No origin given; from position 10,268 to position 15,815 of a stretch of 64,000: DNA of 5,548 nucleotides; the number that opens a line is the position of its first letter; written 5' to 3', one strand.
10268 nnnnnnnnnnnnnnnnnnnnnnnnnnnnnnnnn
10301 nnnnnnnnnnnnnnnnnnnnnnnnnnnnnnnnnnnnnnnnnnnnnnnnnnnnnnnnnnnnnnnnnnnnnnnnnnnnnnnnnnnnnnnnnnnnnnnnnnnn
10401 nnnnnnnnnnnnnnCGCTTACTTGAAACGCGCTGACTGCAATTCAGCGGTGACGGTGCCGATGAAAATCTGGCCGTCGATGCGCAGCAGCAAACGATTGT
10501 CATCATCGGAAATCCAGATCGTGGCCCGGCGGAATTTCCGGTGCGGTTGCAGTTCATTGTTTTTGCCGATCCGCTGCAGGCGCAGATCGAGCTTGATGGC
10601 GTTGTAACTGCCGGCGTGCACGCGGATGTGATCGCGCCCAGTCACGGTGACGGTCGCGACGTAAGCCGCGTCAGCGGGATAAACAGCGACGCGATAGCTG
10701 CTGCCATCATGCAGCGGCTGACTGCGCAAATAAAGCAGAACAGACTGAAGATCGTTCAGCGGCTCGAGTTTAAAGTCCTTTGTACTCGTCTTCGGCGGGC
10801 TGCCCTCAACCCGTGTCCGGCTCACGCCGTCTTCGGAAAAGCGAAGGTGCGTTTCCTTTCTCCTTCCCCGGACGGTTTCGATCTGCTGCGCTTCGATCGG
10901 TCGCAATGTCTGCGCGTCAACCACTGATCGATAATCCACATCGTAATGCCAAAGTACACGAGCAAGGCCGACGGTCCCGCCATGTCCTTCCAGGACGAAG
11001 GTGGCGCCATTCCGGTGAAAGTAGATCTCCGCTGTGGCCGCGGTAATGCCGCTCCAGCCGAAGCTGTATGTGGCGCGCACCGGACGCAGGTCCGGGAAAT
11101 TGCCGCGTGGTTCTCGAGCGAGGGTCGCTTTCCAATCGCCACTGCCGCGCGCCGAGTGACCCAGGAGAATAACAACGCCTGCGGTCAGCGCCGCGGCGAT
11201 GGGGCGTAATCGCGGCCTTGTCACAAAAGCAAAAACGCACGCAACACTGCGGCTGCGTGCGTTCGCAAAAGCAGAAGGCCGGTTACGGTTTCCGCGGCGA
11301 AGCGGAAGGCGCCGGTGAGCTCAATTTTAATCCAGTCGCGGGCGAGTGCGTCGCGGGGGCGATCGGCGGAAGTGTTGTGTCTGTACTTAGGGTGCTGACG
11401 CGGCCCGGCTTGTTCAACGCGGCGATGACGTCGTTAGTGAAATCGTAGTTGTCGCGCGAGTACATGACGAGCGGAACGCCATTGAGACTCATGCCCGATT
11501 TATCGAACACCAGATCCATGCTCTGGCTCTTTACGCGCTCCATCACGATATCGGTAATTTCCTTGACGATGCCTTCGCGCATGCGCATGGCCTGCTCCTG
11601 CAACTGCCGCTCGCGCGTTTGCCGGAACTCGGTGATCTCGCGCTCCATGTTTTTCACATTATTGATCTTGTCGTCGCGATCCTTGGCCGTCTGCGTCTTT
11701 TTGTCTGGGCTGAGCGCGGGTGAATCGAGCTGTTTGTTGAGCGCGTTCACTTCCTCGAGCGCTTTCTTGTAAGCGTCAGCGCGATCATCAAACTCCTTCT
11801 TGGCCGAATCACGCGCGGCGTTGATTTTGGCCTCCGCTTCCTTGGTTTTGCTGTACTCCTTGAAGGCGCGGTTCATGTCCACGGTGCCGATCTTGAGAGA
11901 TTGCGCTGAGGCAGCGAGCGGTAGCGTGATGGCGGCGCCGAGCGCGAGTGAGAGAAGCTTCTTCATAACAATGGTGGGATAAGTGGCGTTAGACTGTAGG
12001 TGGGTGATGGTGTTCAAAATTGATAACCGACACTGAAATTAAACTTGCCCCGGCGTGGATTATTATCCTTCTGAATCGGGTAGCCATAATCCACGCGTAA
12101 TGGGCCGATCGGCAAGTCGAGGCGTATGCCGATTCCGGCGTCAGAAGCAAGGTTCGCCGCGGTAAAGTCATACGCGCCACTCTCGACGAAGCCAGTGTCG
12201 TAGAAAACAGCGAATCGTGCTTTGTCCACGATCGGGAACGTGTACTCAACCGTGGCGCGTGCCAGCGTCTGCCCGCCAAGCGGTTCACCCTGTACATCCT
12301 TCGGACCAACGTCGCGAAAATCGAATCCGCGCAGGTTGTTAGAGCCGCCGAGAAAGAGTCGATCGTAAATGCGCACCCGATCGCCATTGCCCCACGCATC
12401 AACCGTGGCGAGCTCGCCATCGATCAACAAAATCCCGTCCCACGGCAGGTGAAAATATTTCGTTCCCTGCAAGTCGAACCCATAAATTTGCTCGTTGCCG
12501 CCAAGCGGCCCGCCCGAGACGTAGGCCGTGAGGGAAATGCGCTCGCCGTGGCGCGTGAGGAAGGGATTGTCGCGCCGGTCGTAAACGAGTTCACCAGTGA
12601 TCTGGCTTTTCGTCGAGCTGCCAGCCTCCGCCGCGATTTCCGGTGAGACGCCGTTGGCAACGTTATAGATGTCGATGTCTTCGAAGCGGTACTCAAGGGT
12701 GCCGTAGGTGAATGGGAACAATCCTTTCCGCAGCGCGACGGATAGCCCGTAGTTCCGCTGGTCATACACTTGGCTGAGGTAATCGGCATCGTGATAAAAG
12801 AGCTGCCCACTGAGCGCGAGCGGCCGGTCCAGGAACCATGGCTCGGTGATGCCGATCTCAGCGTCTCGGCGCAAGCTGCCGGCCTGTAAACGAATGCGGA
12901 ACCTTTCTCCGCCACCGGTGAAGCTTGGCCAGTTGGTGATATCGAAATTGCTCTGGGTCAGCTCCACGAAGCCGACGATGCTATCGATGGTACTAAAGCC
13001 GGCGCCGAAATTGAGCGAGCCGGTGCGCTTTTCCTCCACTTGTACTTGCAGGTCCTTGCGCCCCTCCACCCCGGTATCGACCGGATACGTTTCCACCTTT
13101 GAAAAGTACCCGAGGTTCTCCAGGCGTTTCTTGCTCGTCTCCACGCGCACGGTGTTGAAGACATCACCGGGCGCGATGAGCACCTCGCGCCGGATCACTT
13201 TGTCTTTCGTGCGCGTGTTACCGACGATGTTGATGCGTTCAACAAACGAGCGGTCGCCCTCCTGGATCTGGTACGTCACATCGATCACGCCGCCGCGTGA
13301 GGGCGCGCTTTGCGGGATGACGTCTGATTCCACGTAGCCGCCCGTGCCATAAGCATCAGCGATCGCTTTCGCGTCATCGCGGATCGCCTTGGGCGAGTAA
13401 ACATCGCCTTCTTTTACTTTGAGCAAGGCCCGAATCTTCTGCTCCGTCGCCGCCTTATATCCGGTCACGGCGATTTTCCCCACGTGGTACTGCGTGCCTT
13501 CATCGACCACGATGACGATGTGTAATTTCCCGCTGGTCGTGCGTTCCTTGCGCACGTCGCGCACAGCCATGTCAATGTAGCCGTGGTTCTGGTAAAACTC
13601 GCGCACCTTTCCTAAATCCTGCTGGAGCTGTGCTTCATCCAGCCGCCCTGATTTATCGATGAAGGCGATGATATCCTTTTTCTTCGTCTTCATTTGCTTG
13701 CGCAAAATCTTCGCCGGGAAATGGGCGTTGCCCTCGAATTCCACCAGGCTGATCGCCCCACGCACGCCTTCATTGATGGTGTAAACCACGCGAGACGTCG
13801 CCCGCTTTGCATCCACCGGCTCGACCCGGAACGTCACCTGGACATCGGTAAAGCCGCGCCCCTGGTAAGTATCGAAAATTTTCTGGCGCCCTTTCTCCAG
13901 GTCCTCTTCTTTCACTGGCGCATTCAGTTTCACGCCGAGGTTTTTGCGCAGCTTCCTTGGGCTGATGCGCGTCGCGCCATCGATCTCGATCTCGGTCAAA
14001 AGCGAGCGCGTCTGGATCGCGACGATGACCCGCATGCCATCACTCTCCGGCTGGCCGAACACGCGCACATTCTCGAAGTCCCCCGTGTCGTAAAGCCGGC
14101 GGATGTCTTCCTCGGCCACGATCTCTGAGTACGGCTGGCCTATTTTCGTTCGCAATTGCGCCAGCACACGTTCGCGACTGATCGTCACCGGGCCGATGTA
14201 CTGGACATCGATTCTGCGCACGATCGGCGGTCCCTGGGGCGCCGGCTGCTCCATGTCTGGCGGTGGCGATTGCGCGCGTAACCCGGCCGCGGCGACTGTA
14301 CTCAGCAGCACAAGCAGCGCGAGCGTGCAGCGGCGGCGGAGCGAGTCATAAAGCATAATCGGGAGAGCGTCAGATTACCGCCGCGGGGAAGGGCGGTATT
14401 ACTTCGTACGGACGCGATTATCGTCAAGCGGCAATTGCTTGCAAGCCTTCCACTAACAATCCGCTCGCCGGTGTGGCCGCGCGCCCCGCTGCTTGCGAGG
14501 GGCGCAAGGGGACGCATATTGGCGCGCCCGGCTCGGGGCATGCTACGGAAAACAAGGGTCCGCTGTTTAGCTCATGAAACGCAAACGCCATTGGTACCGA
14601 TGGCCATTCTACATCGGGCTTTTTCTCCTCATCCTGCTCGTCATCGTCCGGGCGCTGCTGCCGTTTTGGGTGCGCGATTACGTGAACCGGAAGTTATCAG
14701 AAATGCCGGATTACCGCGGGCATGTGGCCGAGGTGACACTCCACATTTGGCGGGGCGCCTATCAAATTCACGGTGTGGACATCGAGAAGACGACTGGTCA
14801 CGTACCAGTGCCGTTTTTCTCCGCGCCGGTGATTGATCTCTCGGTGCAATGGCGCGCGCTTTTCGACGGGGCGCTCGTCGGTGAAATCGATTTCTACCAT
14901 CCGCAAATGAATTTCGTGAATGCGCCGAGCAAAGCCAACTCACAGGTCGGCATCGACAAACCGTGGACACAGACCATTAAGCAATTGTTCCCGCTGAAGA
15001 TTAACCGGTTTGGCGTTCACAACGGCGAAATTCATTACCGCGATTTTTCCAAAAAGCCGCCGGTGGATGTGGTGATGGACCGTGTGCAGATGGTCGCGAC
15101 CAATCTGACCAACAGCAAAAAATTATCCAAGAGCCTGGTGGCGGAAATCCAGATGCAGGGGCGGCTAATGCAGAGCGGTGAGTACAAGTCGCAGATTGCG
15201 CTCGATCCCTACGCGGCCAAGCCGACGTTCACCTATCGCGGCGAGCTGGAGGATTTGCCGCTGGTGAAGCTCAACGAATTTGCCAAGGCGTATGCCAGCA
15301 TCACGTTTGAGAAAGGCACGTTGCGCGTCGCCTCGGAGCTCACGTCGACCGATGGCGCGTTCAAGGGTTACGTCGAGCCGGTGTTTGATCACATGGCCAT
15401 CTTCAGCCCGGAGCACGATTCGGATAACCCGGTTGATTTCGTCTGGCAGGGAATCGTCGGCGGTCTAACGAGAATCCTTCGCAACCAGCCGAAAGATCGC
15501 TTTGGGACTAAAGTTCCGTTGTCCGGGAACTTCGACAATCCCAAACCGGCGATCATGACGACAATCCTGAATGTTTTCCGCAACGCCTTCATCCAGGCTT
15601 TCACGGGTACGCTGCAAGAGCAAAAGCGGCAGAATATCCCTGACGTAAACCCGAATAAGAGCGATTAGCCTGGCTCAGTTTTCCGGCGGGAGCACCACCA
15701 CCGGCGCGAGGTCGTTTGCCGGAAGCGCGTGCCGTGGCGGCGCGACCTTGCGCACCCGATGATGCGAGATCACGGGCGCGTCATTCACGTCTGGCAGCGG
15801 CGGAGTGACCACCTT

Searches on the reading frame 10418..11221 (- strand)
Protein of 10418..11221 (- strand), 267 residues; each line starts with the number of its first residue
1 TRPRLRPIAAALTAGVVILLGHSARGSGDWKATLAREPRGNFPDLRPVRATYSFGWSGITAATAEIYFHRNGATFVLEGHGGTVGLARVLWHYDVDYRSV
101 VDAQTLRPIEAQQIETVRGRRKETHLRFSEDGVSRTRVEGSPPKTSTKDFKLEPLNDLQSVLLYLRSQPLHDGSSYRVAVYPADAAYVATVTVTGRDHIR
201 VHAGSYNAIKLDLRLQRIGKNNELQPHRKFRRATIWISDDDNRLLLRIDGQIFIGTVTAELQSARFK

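Call 65: search_protein_families(library=pfam, proteins=[window:10418-11221:-], max_evalue=0.0001)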
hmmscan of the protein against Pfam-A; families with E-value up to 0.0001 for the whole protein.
window:10418-11221:- (267 aa): 1 family
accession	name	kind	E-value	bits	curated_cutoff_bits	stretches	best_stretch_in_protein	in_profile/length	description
PF11306.15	DUF3108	-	2.2e-28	100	26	1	52-262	2-209/209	Protein of unknown function (DUF3108)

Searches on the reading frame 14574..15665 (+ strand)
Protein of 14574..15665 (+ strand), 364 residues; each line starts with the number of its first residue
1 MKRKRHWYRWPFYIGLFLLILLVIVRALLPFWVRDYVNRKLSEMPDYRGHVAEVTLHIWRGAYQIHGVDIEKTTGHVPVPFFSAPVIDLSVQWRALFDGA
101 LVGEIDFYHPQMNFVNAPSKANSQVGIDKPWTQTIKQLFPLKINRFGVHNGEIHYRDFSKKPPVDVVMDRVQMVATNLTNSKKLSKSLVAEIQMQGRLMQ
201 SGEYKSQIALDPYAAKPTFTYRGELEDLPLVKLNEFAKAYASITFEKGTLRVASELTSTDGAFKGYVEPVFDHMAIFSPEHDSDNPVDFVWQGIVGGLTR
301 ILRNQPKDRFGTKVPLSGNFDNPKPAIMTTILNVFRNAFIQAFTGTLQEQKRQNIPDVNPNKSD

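Call 3: search_protein_families(library=pfam, proteins=[window:14574-15665:+], max_evalue=0.01)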
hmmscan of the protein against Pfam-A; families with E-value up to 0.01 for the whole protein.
window:14574-15665:+ (364 aa): 1 family
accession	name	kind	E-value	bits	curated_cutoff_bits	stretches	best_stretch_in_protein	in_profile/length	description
PF05359.17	DUF748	-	1.1e-26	93.7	50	2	131-274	666-798/1037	Domain of Unknown Function (DUF748)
